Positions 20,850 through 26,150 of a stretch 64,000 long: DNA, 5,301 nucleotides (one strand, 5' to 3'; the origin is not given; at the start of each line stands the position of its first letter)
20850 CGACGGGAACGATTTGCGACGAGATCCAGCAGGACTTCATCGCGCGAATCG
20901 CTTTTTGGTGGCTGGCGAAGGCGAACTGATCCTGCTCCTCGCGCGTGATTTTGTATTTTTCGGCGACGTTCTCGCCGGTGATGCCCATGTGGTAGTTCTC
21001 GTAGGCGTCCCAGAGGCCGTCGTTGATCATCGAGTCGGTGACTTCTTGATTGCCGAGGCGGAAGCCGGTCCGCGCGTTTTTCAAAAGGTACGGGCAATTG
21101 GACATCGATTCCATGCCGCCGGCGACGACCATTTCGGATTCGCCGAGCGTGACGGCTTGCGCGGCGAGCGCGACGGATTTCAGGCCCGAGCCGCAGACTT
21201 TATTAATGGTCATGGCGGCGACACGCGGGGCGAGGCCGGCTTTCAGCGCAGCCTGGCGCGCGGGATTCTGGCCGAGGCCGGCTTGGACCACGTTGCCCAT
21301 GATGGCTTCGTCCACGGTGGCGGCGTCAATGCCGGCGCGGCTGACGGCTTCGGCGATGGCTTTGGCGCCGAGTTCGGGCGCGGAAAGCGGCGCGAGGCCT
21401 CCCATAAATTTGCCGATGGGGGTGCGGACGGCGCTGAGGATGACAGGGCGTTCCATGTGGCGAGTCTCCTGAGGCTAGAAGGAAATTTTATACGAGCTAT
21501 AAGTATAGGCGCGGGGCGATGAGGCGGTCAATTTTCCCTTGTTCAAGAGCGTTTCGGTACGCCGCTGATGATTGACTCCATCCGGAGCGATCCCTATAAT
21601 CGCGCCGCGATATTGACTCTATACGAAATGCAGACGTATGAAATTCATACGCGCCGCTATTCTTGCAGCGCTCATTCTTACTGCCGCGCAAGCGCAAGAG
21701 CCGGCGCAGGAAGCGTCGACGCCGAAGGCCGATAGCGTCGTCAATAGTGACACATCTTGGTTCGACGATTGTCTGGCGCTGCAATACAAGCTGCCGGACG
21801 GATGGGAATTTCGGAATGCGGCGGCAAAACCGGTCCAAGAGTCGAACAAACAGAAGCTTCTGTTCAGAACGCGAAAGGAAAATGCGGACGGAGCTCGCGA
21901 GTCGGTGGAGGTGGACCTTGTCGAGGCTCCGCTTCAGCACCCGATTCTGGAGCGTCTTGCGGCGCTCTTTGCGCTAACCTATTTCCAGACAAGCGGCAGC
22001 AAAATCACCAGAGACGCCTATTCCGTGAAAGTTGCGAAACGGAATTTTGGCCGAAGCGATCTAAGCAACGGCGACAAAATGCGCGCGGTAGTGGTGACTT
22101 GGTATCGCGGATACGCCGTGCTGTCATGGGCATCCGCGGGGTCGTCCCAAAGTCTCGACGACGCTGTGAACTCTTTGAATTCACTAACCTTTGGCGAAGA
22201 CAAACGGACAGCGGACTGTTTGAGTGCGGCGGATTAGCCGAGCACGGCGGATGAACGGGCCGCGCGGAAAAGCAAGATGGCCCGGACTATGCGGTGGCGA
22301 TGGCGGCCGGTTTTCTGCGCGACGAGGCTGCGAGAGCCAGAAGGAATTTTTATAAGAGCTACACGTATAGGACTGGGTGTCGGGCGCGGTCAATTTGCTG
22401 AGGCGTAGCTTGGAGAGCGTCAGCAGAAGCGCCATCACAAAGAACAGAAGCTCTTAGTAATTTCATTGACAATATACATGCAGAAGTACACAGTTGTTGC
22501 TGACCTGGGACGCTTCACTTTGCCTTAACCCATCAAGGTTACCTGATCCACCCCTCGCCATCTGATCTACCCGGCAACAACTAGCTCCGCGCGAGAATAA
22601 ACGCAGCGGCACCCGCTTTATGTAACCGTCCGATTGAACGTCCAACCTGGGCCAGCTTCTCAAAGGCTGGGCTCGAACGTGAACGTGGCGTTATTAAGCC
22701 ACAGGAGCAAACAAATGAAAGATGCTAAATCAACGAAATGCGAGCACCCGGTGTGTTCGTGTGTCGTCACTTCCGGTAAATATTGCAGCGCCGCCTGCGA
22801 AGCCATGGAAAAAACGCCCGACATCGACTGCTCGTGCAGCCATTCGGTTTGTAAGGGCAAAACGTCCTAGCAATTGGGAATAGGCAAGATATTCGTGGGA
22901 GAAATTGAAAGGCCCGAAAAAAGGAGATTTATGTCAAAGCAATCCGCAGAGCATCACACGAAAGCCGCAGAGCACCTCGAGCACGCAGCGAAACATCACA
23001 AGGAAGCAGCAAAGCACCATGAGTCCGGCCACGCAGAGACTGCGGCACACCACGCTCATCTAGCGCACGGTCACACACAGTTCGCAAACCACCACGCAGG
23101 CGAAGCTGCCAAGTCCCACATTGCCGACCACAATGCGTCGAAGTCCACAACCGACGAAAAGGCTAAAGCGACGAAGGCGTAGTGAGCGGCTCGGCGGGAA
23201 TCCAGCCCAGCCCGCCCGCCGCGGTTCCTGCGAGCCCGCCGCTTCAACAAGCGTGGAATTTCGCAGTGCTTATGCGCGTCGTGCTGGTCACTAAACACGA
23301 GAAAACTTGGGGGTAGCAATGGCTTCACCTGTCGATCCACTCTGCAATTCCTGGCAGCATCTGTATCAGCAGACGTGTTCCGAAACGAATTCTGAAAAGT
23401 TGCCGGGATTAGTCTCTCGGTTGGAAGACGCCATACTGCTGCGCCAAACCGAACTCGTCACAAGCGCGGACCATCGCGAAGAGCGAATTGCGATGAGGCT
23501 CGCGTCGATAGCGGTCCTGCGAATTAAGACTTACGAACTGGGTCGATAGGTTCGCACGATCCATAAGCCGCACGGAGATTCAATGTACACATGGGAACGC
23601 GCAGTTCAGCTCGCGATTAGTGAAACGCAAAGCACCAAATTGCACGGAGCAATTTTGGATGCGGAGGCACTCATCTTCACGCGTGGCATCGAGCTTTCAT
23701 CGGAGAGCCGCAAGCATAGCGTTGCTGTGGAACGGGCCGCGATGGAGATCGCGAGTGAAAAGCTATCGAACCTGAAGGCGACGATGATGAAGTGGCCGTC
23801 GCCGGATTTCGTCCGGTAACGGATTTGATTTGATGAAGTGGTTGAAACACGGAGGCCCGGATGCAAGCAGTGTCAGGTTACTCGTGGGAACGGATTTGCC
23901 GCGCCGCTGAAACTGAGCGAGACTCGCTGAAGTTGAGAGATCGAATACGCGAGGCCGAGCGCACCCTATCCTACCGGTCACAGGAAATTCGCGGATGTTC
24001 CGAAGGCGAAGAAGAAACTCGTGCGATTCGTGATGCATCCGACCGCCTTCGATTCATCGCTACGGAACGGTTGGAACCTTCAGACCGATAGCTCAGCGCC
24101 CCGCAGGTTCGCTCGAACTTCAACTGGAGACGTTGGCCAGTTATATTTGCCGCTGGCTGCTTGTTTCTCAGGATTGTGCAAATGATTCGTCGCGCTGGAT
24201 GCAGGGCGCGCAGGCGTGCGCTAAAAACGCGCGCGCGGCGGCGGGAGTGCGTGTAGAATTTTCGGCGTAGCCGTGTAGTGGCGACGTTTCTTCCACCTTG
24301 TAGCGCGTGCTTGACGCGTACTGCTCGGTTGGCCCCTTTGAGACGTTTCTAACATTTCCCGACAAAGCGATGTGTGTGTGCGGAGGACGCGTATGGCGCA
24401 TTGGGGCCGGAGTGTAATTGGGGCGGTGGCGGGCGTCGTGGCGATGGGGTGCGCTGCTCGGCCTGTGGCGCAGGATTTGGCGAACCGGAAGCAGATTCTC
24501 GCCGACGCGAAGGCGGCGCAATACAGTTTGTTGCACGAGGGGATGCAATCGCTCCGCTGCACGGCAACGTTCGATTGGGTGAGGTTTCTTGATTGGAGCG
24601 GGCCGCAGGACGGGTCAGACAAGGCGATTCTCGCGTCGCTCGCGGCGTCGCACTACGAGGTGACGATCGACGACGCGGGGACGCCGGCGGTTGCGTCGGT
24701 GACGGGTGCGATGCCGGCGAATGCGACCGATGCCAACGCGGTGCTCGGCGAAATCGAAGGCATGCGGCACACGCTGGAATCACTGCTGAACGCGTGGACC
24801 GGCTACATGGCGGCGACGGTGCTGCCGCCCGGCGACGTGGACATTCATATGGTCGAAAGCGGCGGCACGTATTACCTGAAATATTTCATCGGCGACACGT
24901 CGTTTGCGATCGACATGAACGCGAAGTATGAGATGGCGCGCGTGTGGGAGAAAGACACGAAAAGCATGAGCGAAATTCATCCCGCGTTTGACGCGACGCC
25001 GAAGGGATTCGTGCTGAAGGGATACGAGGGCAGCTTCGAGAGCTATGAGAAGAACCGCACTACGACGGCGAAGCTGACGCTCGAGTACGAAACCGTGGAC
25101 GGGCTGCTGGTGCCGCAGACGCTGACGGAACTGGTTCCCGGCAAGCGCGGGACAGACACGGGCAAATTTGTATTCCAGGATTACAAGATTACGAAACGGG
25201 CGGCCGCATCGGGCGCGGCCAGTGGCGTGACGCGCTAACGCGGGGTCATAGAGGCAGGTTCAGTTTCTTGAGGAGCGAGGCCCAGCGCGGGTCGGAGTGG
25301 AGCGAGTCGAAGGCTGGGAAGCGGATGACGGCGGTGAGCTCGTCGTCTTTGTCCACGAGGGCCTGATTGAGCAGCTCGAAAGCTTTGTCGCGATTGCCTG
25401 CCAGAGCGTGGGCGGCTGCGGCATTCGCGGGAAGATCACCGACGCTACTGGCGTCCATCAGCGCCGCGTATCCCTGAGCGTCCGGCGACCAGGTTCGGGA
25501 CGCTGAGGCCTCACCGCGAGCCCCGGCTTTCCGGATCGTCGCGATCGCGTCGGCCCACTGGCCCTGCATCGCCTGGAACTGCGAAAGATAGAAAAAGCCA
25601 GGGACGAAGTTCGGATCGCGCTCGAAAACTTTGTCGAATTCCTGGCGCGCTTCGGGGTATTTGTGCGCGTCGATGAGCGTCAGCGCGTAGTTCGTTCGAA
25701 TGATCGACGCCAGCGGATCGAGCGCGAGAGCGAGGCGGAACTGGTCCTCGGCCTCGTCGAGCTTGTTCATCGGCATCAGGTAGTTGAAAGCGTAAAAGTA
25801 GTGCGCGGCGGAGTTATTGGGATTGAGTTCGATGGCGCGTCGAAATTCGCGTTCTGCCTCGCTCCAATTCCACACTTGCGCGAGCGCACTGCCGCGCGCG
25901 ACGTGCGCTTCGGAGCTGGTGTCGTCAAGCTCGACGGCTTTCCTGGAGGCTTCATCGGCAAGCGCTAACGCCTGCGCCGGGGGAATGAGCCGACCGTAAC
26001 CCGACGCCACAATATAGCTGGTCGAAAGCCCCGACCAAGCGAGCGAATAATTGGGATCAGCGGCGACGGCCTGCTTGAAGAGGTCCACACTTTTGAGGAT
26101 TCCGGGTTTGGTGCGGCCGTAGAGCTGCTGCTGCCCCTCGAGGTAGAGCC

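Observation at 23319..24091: Three tandem paralogous ~76-aa genes of unknown function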

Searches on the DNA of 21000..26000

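Call 19: search_rna_families(source=window, start=21000, end=26000, threshold=evalue, max_evalue=1)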
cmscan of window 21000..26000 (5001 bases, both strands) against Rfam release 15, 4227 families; matches with E-value up to 1: 0.
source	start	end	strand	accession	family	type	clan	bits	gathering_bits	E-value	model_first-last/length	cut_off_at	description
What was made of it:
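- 22457..22564 (+): Conserved ~105-bp upstream element, a putative shared promoter/operator or leader of the cassette. Its conserved blocks are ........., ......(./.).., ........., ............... and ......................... It has no Rfam hit (call 19).
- There is no Rfam hit (call 19).
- Tried and rejected: No hit (call 19).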

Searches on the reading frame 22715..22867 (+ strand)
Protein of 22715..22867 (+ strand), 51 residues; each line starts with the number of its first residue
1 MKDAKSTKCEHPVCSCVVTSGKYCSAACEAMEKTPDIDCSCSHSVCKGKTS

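Call 56: search_protein_families(library=pfam, proteins=[window:22715-22867:+], max_evalue=0.01)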
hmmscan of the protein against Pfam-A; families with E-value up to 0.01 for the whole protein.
window:22715-22867:+ (51 aa): 0 families

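Call 92: search_protein_families(library=pfam, proteins=[window:22715-22867:+], max_evalue=10)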
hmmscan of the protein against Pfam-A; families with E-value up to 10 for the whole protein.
seq(51 aa): 1 family
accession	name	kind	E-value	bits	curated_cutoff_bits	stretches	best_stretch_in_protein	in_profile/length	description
PF02069.22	Metallothio_Pro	-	0.85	10.3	33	1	5-47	3-50/51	Prokaryotic metallothionein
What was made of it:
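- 22715..22870 (+): Cys-rich 51-aa protein (10 Cys), metallothionein-like; first gene of the cassette. The only Pfam hit is PF02069 (prokaryotic metallothionein) over its full length, but far below threshold (E = 0.85, call 92).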

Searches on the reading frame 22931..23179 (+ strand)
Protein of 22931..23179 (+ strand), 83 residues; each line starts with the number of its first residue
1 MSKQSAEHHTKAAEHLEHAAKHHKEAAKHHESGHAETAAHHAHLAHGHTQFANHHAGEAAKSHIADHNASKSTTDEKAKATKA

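Call 56: search_protein_families(library=pfam, proteins=[window:22931-23179:+], max_evalue=0.01)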
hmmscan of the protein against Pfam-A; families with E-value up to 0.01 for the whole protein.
window:22931-23179:+ (83 aa): 0 families

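Call 92: search_protein_families(library=pfam, proteins=[window:22931-23179:+], max_evalue=10)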
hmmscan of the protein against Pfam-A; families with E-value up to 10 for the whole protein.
seq(83 aa): 1 family
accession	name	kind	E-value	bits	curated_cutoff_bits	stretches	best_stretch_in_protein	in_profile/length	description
PF02071.26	NSF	-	6.7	8.4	27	0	6-14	2-10/12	Aromatic-di-Alanine (AdAR) repeat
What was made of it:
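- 22931..23182 (+): His-rich 83-aa protein (repeated HH..AA.H motifs); second gene of the cassette. It has no Pfam family (calls 56, 92).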
